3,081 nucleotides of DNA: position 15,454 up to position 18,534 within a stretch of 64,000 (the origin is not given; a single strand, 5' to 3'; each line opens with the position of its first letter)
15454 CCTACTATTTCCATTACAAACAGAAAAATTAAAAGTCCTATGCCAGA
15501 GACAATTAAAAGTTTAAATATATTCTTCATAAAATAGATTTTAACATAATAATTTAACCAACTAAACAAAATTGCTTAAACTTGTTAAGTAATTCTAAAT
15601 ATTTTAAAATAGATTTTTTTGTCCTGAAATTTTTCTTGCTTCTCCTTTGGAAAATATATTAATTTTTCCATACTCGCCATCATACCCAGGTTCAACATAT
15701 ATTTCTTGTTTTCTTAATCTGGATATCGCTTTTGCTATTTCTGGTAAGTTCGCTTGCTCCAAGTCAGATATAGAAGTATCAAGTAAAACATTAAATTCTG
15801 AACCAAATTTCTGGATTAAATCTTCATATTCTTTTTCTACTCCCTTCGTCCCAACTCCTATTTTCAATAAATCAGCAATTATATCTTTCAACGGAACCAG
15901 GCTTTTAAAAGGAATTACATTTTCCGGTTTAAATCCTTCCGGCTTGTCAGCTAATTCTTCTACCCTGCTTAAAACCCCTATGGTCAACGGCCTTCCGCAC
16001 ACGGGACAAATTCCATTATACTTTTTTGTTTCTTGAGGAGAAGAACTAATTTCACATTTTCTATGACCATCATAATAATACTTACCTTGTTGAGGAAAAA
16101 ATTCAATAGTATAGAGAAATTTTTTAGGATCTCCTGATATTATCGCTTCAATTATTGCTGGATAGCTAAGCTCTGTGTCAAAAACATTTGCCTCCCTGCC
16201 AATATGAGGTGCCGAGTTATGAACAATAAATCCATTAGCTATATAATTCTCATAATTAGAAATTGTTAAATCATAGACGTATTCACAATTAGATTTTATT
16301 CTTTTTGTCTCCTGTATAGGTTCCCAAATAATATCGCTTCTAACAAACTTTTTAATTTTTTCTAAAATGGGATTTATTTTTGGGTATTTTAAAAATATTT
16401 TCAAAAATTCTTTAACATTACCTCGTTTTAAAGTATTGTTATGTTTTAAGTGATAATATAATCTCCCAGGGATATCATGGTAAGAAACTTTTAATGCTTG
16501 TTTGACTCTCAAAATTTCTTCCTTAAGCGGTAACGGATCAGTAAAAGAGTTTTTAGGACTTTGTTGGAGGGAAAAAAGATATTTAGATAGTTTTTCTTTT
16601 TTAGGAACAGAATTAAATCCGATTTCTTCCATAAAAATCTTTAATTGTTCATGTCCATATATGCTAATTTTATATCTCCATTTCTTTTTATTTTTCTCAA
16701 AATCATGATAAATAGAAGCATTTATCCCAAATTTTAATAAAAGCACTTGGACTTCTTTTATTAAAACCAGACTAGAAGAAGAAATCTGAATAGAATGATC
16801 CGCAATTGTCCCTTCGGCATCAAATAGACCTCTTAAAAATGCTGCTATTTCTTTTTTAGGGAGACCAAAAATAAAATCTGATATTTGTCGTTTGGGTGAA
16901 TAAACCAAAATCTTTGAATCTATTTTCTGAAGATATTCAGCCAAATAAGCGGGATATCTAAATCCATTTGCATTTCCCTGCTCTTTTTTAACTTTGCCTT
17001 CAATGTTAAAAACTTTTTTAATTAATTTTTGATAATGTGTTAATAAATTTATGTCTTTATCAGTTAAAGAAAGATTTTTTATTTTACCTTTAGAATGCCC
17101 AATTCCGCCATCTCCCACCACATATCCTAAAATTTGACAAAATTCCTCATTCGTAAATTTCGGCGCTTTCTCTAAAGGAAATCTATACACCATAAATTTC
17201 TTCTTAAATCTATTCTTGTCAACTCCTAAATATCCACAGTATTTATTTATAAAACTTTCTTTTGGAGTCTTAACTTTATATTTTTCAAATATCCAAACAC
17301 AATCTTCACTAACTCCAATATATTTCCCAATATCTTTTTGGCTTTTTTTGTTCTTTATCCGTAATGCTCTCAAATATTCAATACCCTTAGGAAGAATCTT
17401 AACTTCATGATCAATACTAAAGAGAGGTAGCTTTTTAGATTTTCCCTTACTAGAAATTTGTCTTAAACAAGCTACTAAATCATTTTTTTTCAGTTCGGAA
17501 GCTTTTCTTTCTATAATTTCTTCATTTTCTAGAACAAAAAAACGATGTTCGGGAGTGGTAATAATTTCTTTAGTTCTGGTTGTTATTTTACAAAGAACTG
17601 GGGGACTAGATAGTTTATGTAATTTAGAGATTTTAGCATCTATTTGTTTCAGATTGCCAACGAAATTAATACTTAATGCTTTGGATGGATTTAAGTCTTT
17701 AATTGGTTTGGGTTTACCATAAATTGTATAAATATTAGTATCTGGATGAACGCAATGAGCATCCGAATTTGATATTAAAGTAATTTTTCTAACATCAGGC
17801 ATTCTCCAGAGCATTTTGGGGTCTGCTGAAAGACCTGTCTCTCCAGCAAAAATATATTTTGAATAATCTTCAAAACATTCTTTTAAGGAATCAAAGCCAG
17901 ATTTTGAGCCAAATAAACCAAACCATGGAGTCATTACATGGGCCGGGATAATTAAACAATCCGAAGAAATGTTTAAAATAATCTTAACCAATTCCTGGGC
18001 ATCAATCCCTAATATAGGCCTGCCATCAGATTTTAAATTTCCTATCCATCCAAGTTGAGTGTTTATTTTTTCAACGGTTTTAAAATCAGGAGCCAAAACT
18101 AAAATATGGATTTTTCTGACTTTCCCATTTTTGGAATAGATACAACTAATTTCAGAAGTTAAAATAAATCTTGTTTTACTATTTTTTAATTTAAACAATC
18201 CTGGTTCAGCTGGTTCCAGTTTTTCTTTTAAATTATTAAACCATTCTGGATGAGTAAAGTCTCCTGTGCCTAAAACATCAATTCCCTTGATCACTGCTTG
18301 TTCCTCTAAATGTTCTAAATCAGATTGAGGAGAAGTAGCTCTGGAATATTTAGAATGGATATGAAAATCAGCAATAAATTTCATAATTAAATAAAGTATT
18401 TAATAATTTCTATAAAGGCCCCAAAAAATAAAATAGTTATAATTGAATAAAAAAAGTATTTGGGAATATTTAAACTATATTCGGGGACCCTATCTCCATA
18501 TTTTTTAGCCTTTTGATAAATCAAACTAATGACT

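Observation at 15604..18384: Intein with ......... homing endonuclease inserted in the NSDAH motif of an EndoQ/PHP-type nuclease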

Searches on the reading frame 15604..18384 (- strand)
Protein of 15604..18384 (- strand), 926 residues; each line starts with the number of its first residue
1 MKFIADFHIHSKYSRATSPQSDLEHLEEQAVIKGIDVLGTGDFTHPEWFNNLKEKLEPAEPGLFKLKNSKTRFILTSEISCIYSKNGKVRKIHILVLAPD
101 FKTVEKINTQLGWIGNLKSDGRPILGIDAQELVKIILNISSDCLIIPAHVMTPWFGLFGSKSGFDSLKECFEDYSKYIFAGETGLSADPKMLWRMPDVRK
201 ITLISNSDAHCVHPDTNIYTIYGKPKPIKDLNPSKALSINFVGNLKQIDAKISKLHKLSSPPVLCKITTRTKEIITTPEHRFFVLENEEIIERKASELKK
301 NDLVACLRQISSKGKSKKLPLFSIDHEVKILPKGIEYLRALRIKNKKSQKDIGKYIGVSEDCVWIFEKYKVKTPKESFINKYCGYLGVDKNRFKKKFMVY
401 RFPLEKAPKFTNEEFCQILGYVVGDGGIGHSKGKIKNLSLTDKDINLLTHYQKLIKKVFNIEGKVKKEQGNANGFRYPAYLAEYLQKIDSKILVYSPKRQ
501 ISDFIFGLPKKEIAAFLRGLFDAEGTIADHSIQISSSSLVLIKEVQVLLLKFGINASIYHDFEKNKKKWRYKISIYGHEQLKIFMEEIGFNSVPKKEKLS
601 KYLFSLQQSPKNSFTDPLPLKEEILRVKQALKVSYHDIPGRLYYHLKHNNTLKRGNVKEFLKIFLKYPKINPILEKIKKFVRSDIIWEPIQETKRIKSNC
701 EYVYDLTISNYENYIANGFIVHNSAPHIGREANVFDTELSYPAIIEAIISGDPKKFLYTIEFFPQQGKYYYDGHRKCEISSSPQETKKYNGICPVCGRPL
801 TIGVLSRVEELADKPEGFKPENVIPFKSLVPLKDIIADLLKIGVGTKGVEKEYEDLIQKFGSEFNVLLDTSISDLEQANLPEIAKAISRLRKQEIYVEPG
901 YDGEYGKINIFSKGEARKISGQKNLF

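Call 4: search_protein_families(library=pfam, proteins=[window:15604-18384:-], max_evalue=1)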
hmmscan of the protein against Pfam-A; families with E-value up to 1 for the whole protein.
window:15604-18384:- (926 aa): 8 families
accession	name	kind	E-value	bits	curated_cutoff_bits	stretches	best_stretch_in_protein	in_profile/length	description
PF14528.11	LAGLIDADG_3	-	5.7e-26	91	22.5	2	512-589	2-82/82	LAGLIDADG-like domain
PF14890.11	Intein_splicing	-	9e-26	91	35.8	1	234-723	21-155/155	Intein splicing domain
PF14527.11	LAGLIDADG_WhiA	-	0.011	16.3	23.2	1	514-560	2-52/93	WhiA LAGLIDADG-like domain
PF04423.19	Rad50_zn_hook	-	0.022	15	24.3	1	785-801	14-30/52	Rad50 zinc hook motif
PF13560.12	HTH_31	-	0.036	14.8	27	1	337-390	5-58/64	Helix-turn-helix domain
PF12844.13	HTH_19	-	0.13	12.6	30.2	1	336-394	2-59/64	Helix-turn-helix domain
PF01381.28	HTH_3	-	0.24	11.9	23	1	338-359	1-22/55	Helix-turn-helix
PF12548.13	DUF3740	-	0.25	12.1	25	1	299-350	89-140/147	Sulfatase protein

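Call 5: search_protein_families(library=ncbifam, proteins=[window:15604-18384:-], max_evalue=1)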
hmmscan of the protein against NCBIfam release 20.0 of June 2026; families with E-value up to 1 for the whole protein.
window:15604-18384:- (926 aa): 14 families
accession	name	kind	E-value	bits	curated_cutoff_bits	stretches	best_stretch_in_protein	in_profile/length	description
TIGR00375.1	TIGR00375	hypoth_equivalog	5.7e-50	170.8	326.6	2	722-908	189-374/374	TIGR00375 family protein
NF005852.0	PRK07773.1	equivalog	2.4e-29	102.2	780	1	384-724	477-827/886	replicative DNA helicase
NF011491.0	PRK14898.1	equivalog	1.4e-26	92.9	783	1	259-725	147-545/860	DNA-directed RNA polymerase subunit A''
NF011418.0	PRK14845.1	equivalog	2.5e-22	78.5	756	2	228-666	60-371/1049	translation initiation factor IF-2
NF006207.0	PRK08332.1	equivalog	6.6e-20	70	2400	3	385-568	973-1153/1684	vitamin B12-dependent ribonucleotide reductase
NF003157.0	PRK04132.1-2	equivalog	2.1e-16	59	1103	1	395-603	153-356/864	replication factor C small subunit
NF003159.0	PRK04132.1-4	equivalog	2.8e-14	52.1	999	1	411-637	175-375/852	replication factor C small subunit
NF045703.1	rSAM_Tes_intein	exception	1.7e-13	49.3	1700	1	246-579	213-536/1040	tetraether lipid synthase Tes, intein-containing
NF038098.1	GyrA_w_intein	exception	1.3e-12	46.5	1850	1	494-725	317-539/1232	intein-containing DNA gyrase subunit A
TIGR01443.1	intein_Cterm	domain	6.2e-08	32.6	15.6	1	702-724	1-24/24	intein C-terminal splicing region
NF011302.0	PRK14714.1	equivalog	2.6e-07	28.6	1791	1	237-325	984-1071/1350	DNA-directed DNA polymerase II large subunit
NF011287.0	PRK14698.1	equivalog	3.6e-07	28.6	1238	1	406-581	384-554/1017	V-type ATP synthase subunit A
TIGR01445.1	intein_Nterm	domain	6.1e-06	27.1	24.5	1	211-284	1-83/83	intein N-terminal splicing region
NF052239.1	antitox_spr1629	equivalog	0.0017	17.5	335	1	337-397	6-65/377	spr1629 family repressor/antitoxin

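Call 9: find_homologous_proteins(query=window:15607-18384:-, max_evalue=0.00001)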
Query window:15607-18384:- (926 aa): 7896 proteins with E <= 0.00001 among 8000 candidates; the best 120 are listed.
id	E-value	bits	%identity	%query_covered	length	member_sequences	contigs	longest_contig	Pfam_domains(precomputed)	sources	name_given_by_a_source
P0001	0.0e+0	2104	100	100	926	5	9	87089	PF27218.1,PF14528.12,PF14890.12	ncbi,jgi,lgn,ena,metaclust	metaclust:\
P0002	0.0e+0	1769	84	100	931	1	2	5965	PF27218.1,PF14528.12,PF14890.12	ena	-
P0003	0.0e+0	1765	82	100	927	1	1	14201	PF27218.1,PF14528.12,PF14890.12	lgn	-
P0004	0.0e+0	1496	68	90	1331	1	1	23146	PF27218.1,PF14528.12,PF14890.12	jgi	jgi:PHP family Zn ribbon phosphoesterase/transcriptional regulator with XRE-family HTH domain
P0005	0.0e+0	1458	67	100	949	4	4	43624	PF27218.1,PF14528.12,PF14890.12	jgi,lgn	-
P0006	0.0e+0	1383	66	100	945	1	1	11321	PF27218.1,PF14528.12,PF14890.12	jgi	-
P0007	0.0e+0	1354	61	88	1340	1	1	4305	PF27218.1,PF14528.12,PF14890.12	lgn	-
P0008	0.0e+0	1304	63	99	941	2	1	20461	PF27218.1,PF14528.12,PF14890.12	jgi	-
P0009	0.0e+0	1295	62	100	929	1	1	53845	PF27218.1,PF14528.12,PF14890.12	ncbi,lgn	-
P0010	0.0e+0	1272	61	99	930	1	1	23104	PF27218.1,PF14528.12,PF14890.12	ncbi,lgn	-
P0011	0.0e+0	1260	60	100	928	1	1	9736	PF27218.1,PF14528.12,PF14890.12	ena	-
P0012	0.0e+0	1151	58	96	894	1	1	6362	PF27218.1,PF14528.12,PF14890.12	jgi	-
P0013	1.1e-248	846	45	98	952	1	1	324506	PF27218.1,PF14528.12,PF14890.12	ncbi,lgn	-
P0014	8.4e-234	797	86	22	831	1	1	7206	PF27218.1,PF14528.12,PF14890.12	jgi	-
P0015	1.0e-198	681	70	22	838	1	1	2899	PF27218.1,PF14528.12,PF14890.12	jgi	-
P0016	2.5e-195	669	69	22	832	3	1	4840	PF27218.1,PF14528.12,PF14890.12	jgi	-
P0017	7.7e-192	658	70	22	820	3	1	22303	PF27218.1,PF14528.12,PF14890.12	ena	-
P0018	8.2e-189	648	68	22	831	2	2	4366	PF27218.1,PF14528.12,PF14890.12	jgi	-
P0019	8.7e-189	648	71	22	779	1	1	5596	PF27218.1,PF14528.12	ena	-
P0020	7.9e-186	638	38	56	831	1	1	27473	PF27218.1,PF14528.12,PF14890.12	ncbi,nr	ncbi:MAG: hypothetical protein QME57_00500 [Patescibacteria group bacterium]|nr:hypothetical protein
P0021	4.0e-185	636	57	33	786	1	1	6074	PF27218.1,PF14528.12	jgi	-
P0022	6.8e-183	628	65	22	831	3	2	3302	PF27218.1,PF14528.12,PF14890.12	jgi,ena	-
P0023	7.9e-183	628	64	22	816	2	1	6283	PF27218.1,PF14890.12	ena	-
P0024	1.4e-181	624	37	63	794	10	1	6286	PF27218.1,PF14528.12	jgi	-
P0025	1.6e-181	624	69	22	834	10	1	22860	PF27218.1,PF14528.12,PF14890.12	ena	-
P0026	2.2e-181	623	57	31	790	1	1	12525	PF27218.1,PF14528.12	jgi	-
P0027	3.9e-181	622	39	60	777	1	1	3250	PF27218.1,PF14528.12,PF14890.12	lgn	-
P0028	6.7e-181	622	64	22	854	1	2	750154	PF27218.1,PF14528.12,PF14890.12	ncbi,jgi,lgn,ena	-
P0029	9.1e-181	621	67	22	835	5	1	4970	PF27218.1,PF14528.12,PF14890.12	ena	-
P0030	1.5e-180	621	36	62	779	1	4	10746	PF27218.1,PF14528.12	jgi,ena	-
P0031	5.4e-180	619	36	62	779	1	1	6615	PF27218.1,PF14528.12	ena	-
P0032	8.0e-180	618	33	78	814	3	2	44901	PF27218.1,PF14528.12,PF14890.12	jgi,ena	-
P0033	2.0e-179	617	56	29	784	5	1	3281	PF27218.1,PF14528.12,PF14890.12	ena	-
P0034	2.6e-179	616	36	62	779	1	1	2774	PF27218.1,PF14528.12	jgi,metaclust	metaclust:\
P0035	4.1e-179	616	37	56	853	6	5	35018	PF27218.1,PF14528.12,PF14890.12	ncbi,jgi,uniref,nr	ncbi:hypothetical protein COS93_00790 [bacterium (Candidatus Gribaldobacteria) CG07_land_8_20_14_0_8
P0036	7.0e-179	615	37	56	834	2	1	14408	PF27218.1,PF14528.12,PF14890.12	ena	-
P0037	9.7e-179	615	74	20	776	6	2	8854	PF27218.1,PF14528.12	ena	-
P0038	1.2e-178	614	61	22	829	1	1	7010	PF27218.1,PF14528.12,PF14890.12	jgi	-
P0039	1.3e-178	614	65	22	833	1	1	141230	PF07591.16,PF27218.1,PF14528.12,PF14890.12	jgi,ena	-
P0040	1.9e-178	614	63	20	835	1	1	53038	PF27218.1,PF14528.12,PF14890.12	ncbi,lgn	-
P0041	3.2e-178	613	31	78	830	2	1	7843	PF27218.1,PF14528.12,PF14890.12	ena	-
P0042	3.8e-178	613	65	22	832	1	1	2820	PF27218.1,PF14528.12,PF14890.12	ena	-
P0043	4.9e-178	612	36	61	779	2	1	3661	PF27218.1,PF14528.12,PF14890.12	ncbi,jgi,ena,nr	ncbi:MAG: hypothetical protein DRJ64_06175 [Thermoprotei archaeon]|nr:MAG: hypothetical protein DRJ6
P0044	7.8e-178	612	54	33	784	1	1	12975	PF27218.1,PF14528.12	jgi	-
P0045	1.3e-177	611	53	37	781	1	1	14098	PF27218.1,PF14528.12,PF14890.12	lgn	-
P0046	2.2e-177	610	62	28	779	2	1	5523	PF27218.1,PF14528.12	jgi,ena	-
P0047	6.0e-177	609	33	78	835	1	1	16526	PF27218.1,PF14890.12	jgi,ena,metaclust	metaclust:\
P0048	1.1e-176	608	61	22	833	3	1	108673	PF27218.1,PF14528.12,PF14890.12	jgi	-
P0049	3.6e-176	606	36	56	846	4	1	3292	PF27218.1,PF14528.12,PF14890.12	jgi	-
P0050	1.4e-175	604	38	61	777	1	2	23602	PF27218.1,PF14528.12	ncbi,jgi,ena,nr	ncbi:hypothetical protein KJ841_02785 [Patescibacteria group bacterium]|nr:hypothetical protein [Pat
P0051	2.9e-175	603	37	61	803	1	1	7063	PF27218.1,PF14528.12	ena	-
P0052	8.6e-175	601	61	22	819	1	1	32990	PF27218.1,PF14528.12,PF14890.12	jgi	jgi:uncharacterized protein (TIGR00375 family)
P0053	1.0e-174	601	37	97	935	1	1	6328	PF27218.1,PF14528.12,PF14890.12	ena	-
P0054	1.9e-174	600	63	22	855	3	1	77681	PF07591.16,PF27218.1,PF14528.12,PF14890.12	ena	-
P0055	2.8e-174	600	60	22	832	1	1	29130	PF27218.1,PF14528.12,PF14890.12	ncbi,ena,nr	ncbi:MAG: hypothetical protein LR000_01940 [Candidatus Pacebacteria bacterium]|nr:hypothetical prote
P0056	4.2e-174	599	53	33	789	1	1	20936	PF27218.1,PF14528.12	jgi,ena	-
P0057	4.5e-174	599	64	22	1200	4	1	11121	PF07591.16,PF27218.1,PF14528.12,PF13403.12,PF14890.12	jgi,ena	-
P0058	1.0e-173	598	56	31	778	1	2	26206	PF27218.1,PF14528.12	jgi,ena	-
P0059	1.5e-173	597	56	31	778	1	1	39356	PF27218.1,PF14528.12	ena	-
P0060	2.8e-173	596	68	24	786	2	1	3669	PF27218.1,PF14528.12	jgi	-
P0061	3.4e-173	596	53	33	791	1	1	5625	PF27218.1,PF14528.12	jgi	-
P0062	6.2e-173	595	60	28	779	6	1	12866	PF27218.1,PF14528.12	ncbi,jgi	-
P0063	7.3e-173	595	65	22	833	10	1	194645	PF27218.1,PF14528.12,PF14890.12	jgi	jgi:uncharacterized protein (TIGR00375 family)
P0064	3.0e-172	593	60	28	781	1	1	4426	PF27218.1,PF14528.12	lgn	-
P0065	3.4e-172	593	57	31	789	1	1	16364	PF27218.1,PF14528.12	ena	-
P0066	4.4e-172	593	40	64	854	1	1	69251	PF27218.1,PF12844.14,PF01381.29,PF14528.12,PF14890.12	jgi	jgi:PHP family Zn ribbon phosphoesterase/intein/homing endonuclease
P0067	5.3e-172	592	47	39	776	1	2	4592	PF27218.1,PF14528.12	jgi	jgi:PHP family Zn ribbon phosphoesterase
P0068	1.2e-171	591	37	56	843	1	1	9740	PF27218.1,PF14528.12,PF14890.12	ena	-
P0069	1.0e-170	588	57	31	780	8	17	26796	PF27218.1,PF14528.12,PF14890.12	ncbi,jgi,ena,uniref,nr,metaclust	ncbi:MAG: hypothetical protein COX90_02445 [Candidatus Nealsonbacteria bacterium CG_4_10_14_0_2_um_f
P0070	1.2e-170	588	38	55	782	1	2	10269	PF27218.1,PF14528.12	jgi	-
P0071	1.2e-170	588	34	56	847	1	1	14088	PF27218.1,PF14528.12,PF14890.12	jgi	-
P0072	1.3e-170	588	57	23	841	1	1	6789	PF27218.1,PF14528.12,PF14890.12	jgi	-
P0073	2.0e-170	587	60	23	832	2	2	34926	PF27218.1,PF14890.12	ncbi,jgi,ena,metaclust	metaclust:\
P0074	8.2e-170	585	40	53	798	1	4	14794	PF27218.1,PF14528.12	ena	-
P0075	1.5e-169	584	52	33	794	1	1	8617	PF27218.1,PF14528.12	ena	-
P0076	4.5e-169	583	47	37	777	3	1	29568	PF27218.1,PF14528.12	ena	-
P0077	3.9e-168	579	51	33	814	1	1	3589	PF27218.1,PF14528.12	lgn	-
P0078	1.1e-167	578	34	56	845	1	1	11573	PF27218.1,PF14528.12,PF14890.12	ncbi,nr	ncbi:MAG: hypothetical protein HYS60_02180 [Candidatus Wildermuthbacteria bacterium]|nr:hypothetical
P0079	3.0e-167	577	33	56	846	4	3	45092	PF27218.1,PF14528.12,PF14890.12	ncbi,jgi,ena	ncbi:MAG TPA: hypothetical protein VJC15_04265 [Candidatus Paceibacterota bacterium]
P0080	5.5e-167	576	77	17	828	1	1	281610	PF27218.1,PF14528.12,PF14890.12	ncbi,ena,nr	ncbi:MAG: Hedgehog/intein hint domain-containing protein [Parcubacteria group bacterium Licking1014_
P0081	7.5e-167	575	59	22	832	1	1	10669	PF27218.1,PF14528.12,PF14890.12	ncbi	-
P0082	9.7e-166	572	63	22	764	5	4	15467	PF27218.1,PF14528.12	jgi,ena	-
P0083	3.7e-165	570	36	56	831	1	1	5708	PF27218.1,PF14528.12,PF14890.12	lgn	-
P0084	1.2e-164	568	31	80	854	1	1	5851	PF27218.1,PF14890.12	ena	-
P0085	5.3e-164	566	33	56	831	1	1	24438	PF27218.1,PF14528.12,PF14890.12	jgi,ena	-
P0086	3.7e-163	563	31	56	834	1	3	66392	PF27218.1,PF14528.12,PF14890.12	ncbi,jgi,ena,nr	ncbi:hypothetical protein KKC63_01065 [Patescibacteria group bacterium]|nr:hypothetical protein [Pat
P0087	8.1e-163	562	38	60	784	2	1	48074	PF27218.1,PF14528.12,PF14890.12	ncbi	-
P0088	1.0e-162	562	47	40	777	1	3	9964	PF27218.1,PF14528.12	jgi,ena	-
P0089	7.0e-162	559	56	22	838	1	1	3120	PF27218.1,PF14528.12,PF14890.12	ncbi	ncbi:MAG: hypothetical protein ACTSVW_04640 [Candidatus Njordarchaeales archaeon]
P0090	1.2e-161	558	57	22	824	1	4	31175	PF27218.1,PF14528.12,PF14890.12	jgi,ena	-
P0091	6.1e-161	556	55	31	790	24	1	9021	PF27218.1,PF14528.12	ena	-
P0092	1.7e-160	554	33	56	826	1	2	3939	PF27218.1,PF14528.12,PF14890.12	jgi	-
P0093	1.9e-159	551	55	30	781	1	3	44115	PF27218.1,PF14528.12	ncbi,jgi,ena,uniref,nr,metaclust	ncbi:MAG: hypothetical protein COT34_02465 [Candidatus Nealsonbacteria bacterium CG08_land_8_20_14_0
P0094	2.1e-159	551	29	79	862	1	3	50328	PF27218.1,PF14528.12,PF14890.12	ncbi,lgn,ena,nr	ncbi:MAG: Mja hyp1 intein [Parcubacteria group bacterium Greene0714_21]|nr:MAG: Mja hyp1 intein [Par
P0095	2.3e-159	550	52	33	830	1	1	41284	PF27218.1,PF14528.12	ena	-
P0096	2.0e-158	547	59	22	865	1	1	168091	PF27218.1,PF14890.12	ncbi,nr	ncbi:MAG: hypothetical protein Q7S62_00055 [bacterium]|nr:hypothetical protein [bacterium]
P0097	7.1e-158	545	34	56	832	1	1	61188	PF27218.1,PF14528.12,PF14890.12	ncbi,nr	ncbi:MAG: hypothetical protein HY577_02500 [Candidatus Nealsonbacteria bacterium]|nr:hypothetical pr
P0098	9.3e-158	545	58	22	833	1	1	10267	PF27218.1,PF14528.12,PF14890.12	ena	-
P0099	4.2e-157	543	31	79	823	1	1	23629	PF07591.16,PF27218.1,PF14528.12,PF14890.12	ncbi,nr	ncbi:MAG: LAGLIDADG family homing endonuclease [bacterium]|nr:LAGLIDADG family homing endonuclease [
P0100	3.6e-155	537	-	-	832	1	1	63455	PF27218.1,PF14528.12,PF14890.12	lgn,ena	-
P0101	2.0e-154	534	57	22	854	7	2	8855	PF27218.1,PF14528.12,PF14890.12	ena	-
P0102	3.3e-154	533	30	56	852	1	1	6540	PF27218.1,PF14528.12,PF14890.12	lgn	-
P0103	2.4e-153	531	33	98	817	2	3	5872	PF07591.16,PF27218.1,PF14528.12,PF14890.12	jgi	-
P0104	3.5e-153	530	48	33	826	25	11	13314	PF27218.1,PF14528.12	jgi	-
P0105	6.3e-153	529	33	98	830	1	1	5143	PF27218.1,PF14528.12,PF14890.12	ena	-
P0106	3.6e-152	527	34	56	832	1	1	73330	PF27218.1,PF14528.12,PF14890.12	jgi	-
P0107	2.3e-151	524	52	22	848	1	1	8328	PF27218.1,PF14528.12,PF13403.12,PF14890.12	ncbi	-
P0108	9.3e-151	522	33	100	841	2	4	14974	PF27218.1,PF14528.12,PF14890.12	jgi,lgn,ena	jgi:uncharacterized protein (TIGR00375 family)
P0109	1.5e-150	521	-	-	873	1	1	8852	PF27218.1,PF14528.12,PF13403.12,PF14890.12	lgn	-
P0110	3.6e-150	520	60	22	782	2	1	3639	PF27218.1,PF14528.12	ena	-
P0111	4.7e-150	520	52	22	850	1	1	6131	PF27218.1,PF14528.12,PF14890.12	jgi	-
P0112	1.1e-149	518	-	-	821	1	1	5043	PF27218.1,PF14528.12,PF14890.12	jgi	jgi:uncharacterized protein (TIGR00375 family)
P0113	1.6e-149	518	33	100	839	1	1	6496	PF27218.1,PF14528.12,PF14890.12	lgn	-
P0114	7.0e-149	516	34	54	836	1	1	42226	PF27218.1,PF14528.12,PF14890.12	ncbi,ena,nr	ncbi:MAG: hypothetical protein O3C23_01455 [bacterium]|nr:hypothetical protein [bacterium]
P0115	1.5e-148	515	32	56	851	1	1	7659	PF27218.1,PF14528.12,PF14890.12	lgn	-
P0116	1.0e-147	512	58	22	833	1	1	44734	PF27218.1,PF14528.12,PF14890.12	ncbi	-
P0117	1.0e-146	509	-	-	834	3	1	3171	PF27218.1,PF14528.12,PF14890.12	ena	-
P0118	1.6e-146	508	60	24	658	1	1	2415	PF27218.1,PF13245.13,PF00580.28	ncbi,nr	ncbi:MAG: UvrD-helicase domain-containing protein, partial [Desulfobacterales bacterium]|nr:UvrD-hel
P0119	8.7e-146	506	32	100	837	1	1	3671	PF27218.1,PF14890.12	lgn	-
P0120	8.0e-145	502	31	56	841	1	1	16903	PF27218.1,PF14528.12,PF14890.12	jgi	jgi:uncharacterized protein (TIGR00375 family)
